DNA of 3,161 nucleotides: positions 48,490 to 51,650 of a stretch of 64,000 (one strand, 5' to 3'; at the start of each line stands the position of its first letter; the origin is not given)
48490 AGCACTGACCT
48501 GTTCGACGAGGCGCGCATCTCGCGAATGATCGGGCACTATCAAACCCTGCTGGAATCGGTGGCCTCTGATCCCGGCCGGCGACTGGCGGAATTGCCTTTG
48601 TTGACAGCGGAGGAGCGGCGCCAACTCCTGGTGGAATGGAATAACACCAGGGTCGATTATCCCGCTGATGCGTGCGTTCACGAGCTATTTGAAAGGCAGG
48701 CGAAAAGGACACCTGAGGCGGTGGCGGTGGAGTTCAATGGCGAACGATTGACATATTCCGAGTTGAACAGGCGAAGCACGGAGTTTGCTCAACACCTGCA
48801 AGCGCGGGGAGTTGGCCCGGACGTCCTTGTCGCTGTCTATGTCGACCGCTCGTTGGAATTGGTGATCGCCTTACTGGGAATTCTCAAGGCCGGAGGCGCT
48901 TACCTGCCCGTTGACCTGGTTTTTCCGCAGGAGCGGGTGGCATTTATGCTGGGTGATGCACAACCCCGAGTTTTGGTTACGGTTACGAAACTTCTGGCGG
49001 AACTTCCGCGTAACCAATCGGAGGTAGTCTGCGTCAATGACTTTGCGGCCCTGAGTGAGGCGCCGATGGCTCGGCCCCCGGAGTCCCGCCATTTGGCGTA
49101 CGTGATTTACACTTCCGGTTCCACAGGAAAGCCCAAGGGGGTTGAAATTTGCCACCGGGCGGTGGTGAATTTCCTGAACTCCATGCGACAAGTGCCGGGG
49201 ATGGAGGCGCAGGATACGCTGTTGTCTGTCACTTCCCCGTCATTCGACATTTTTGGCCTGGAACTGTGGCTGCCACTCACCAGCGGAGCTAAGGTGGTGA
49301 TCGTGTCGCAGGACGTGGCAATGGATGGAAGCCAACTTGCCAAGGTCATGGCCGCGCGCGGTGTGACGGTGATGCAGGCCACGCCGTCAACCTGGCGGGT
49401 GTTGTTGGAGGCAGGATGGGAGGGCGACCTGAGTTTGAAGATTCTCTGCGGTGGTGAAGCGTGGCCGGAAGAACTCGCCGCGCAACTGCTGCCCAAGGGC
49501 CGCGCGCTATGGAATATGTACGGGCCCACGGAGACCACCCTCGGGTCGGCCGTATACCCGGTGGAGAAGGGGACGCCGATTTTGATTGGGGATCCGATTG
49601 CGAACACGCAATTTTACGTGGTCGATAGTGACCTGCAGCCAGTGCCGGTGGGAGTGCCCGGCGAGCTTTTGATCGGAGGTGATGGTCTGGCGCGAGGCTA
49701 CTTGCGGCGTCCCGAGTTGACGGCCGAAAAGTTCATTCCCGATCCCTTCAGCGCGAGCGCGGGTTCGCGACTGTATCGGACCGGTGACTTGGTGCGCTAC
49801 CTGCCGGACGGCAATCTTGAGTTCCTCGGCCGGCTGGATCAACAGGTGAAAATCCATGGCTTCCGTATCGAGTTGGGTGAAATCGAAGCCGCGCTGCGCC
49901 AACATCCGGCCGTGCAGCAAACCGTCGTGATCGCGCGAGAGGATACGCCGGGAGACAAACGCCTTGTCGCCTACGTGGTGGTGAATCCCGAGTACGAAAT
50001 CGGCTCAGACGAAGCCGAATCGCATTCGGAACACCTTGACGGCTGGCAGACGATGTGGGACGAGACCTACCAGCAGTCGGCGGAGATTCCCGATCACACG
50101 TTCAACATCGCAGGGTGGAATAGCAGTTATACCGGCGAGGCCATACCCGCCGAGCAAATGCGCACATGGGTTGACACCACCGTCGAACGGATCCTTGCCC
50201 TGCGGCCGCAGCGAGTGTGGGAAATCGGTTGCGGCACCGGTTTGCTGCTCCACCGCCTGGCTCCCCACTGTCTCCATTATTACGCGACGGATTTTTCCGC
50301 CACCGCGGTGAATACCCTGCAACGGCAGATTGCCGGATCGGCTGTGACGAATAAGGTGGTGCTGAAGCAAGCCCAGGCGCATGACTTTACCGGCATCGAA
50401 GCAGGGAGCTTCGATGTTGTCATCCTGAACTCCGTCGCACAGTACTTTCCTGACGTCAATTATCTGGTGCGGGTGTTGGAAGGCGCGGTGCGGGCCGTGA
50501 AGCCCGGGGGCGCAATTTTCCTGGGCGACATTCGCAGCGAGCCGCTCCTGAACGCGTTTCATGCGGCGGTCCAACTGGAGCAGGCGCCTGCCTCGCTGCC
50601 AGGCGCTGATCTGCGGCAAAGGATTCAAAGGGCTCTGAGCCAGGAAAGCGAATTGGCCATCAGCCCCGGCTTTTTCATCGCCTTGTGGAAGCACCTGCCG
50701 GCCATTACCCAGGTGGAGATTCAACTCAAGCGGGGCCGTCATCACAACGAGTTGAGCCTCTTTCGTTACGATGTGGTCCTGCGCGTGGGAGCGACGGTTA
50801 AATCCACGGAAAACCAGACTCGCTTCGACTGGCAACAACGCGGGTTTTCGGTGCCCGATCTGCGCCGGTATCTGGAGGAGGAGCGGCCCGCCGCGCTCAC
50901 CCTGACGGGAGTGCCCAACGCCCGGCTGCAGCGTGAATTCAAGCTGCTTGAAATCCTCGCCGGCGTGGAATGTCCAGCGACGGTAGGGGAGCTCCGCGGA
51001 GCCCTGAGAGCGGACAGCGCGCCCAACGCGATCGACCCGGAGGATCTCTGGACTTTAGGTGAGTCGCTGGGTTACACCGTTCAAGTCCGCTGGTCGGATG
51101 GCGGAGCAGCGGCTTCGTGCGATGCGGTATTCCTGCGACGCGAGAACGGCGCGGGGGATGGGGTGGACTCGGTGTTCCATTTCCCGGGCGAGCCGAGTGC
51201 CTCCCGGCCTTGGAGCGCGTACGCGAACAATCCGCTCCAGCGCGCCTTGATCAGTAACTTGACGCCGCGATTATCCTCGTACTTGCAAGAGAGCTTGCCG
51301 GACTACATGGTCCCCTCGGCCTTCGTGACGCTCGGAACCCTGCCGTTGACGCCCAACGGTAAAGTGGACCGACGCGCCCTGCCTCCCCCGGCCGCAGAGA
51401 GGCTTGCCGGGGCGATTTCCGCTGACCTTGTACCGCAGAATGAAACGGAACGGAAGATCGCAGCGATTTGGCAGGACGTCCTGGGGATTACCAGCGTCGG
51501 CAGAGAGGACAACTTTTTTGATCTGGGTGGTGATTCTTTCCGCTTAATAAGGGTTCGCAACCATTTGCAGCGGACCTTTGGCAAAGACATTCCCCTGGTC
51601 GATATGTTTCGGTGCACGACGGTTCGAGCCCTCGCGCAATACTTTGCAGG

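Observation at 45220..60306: Orphan hybrid NRPS-PKS assembly line: CAL-CP-C-A(MT)-CP / KS-AT-KR-CP / KS-AT-CP-TE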

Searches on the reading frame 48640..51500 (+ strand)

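Call 28: search_solved_structures(query=window:48640-51500:+, max_evalue=1e-20, show_alignments=1)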
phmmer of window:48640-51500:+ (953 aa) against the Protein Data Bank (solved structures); distinct sequences matched with E-value up to 1e-20: 100 (the best 60 are shown).
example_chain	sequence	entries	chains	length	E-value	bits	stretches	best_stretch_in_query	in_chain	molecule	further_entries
9be3_A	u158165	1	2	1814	7.4e-214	715.8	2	4-451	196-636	Linear gramicidin synthase subunit A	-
9be4_A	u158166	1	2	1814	7.4e-214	715.8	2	4-451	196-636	Linear gramicidin synthase subunit A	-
6mfz_A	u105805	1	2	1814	7.4e-214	715.8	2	4-451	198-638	Linear gramicidin synthase subunit A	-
9meh_A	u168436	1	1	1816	7.4e-214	715.8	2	4-451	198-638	Linear gramicidin synthase subunit A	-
6mfy_A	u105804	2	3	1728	2.4e-209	700.9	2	4-451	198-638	Linear gramicidin synthase subunit A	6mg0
5wmm_A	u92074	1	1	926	5.9e-156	524.2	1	14-915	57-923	NRPS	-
5u89_A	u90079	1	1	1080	2.1e-135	456.2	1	8-448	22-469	Amino acid adenylation domain protein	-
8xjz_C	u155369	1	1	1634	3e-133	449.1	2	16-448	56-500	Peptide synthetase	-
8jbr_A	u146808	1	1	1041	2.1e-125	423.1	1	1-449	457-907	McyA protein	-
8www_A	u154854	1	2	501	4.7e-121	408.7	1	17-447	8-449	Carrier domain-containing protein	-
6p1j_A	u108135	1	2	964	1.3e-120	407.3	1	1-451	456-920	Txo2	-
8hlk_A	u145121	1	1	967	1.3e-120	407.3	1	1-452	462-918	Microcystin synthetase B (Fragment)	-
4d4g_A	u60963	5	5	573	2.4e-120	406.4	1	12-449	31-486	APNAA1 | APNA A1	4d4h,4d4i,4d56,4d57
9bfd_B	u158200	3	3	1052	1.6e-113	383.8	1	3-449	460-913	Tyrocidine synthase 2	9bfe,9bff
9bfd_A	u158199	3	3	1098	4e-111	375.9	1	5-449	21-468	Tyrocidine synthase 1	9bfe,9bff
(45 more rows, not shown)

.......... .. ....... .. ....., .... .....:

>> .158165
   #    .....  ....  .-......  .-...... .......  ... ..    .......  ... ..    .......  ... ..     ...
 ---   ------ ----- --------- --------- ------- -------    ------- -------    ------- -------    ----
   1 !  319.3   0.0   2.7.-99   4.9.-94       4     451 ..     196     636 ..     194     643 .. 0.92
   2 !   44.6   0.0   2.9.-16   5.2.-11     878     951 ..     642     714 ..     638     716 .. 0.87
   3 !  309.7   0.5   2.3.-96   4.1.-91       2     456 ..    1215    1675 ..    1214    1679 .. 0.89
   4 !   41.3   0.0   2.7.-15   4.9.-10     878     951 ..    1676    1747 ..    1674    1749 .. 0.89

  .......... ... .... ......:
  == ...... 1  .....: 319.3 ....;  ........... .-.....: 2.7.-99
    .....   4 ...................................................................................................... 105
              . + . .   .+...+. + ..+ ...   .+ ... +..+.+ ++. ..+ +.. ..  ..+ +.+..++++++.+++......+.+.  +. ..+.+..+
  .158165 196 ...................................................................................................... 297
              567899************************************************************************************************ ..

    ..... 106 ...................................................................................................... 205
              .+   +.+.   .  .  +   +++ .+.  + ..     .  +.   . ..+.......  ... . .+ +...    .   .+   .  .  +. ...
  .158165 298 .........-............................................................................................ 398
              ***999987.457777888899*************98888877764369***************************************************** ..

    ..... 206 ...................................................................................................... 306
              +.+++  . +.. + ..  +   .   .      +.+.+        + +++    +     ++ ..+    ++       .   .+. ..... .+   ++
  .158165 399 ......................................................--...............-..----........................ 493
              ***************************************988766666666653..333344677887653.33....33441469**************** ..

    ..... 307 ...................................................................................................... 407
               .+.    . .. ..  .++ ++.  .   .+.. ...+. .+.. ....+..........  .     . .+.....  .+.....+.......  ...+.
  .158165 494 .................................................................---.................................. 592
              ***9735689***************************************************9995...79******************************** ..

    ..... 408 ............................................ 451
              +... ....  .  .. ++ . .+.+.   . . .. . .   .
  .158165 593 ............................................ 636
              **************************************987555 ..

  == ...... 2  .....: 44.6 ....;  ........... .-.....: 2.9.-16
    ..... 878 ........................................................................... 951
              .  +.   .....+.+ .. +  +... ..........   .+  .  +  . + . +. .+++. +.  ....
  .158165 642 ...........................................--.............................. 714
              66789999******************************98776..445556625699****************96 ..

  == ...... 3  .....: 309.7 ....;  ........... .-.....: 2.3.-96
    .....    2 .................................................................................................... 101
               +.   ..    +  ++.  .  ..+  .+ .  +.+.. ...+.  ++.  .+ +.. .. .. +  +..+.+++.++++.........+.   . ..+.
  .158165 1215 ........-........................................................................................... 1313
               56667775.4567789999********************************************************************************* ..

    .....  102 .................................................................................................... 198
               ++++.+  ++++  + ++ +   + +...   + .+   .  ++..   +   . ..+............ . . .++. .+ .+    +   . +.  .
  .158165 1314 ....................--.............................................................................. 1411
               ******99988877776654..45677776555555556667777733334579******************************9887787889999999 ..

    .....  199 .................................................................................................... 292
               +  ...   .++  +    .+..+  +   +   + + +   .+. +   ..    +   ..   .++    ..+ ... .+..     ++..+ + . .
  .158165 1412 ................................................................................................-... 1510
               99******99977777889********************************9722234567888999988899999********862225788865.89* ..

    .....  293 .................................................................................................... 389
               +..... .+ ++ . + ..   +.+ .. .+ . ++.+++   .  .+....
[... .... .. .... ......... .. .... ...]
